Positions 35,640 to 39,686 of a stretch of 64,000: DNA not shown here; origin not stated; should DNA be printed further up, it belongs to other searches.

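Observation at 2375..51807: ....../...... E2F-like boxes, frequently palindromic or in inverted pairs, upstream of nearly every gene in the housekeeping block and absent from the secreted array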

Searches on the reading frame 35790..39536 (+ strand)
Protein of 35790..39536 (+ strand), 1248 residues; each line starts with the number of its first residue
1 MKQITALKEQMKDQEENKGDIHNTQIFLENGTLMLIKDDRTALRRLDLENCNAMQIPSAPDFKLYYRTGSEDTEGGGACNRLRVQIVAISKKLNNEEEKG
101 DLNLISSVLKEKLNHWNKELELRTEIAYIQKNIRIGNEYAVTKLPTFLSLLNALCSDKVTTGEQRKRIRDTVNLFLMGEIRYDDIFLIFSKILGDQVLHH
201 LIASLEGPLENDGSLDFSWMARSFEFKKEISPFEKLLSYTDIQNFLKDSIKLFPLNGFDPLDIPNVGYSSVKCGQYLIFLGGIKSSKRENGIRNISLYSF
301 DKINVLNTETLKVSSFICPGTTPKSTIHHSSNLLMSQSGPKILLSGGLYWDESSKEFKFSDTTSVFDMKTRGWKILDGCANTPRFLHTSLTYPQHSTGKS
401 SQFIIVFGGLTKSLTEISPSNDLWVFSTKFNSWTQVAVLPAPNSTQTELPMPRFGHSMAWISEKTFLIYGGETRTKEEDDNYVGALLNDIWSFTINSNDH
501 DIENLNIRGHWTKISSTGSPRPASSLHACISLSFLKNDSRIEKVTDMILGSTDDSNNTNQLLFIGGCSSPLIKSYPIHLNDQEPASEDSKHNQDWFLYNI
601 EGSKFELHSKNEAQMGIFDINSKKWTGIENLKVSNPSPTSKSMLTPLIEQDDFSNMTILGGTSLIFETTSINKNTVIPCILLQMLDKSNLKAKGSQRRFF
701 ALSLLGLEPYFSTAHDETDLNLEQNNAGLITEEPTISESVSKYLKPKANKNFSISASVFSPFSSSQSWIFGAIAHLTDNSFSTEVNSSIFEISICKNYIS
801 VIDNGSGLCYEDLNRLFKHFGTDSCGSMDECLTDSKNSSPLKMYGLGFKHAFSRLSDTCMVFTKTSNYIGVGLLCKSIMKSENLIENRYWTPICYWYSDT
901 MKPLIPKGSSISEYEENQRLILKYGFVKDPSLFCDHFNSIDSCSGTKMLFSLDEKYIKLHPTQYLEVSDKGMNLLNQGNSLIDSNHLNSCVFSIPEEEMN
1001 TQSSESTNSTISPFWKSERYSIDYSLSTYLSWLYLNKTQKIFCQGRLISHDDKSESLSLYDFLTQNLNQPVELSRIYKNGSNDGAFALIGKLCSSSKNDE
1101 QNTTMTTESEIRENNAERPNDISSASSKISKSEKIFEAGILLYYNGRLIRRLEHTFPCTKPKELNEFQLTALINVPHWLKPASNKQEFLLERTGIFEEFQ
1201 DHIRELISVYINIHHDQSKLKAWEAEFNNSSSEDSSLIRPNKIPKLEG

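Call 9: search_protein_families(library=pfam, proteins=[window:35790-39536:+])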
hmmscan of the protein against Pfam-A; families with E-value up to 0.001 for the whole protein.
window:35790-39536:+ (1248 aa): 9 families
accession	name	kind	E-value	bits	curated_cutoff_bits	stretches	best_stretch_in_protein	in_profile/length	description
PF24681.1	Kelch_KLHDC2_KLHL20_DRC7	-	3.9e-34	118.3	50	2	268-531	2-211/221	KLHDC2/KLHL20/DRC7 Kelch-repeats domain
PF24981.1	Beta-prop_ATRN-LZTR1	-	7.1e-19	68.6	50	2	302-392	124-210/289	Attractin/LZTR1 beta-propeller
PF13415.12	Kelch_3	-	1.5e-13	50.9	22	1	403-459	3-46/48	Galactose oxidase, central domain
PF13418.12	Kelch_4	-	5.5e-13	49.1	21.6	1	395-440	5-48/49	Galactose oxidase, central domain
PF13964.12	Kelch_6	-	3.7e-10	39.9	25.3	1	402-441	12-48/50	Kelch motif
PF13854.13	Kelch_HCF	-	2.7e-08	33.9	113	1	404-500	79-168/345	Host cell factor, Kelch-repeats domain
PF13589.12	HATPase_c_3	-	7.4e-06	26.5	25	1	770-871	4-100/137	Histidine kinase-, DNA gyrase B-, and HSP90-like ATPase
PF17942.8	Morc6_S5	-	4e-05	24.1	26.2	0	1130-1210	64-138/139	Morc6 ribosomal protein S5 domain 2-like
PF01344.31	Kelch_1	-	0.00075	19.4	20.1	0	404-437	14-43/46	Kelch motif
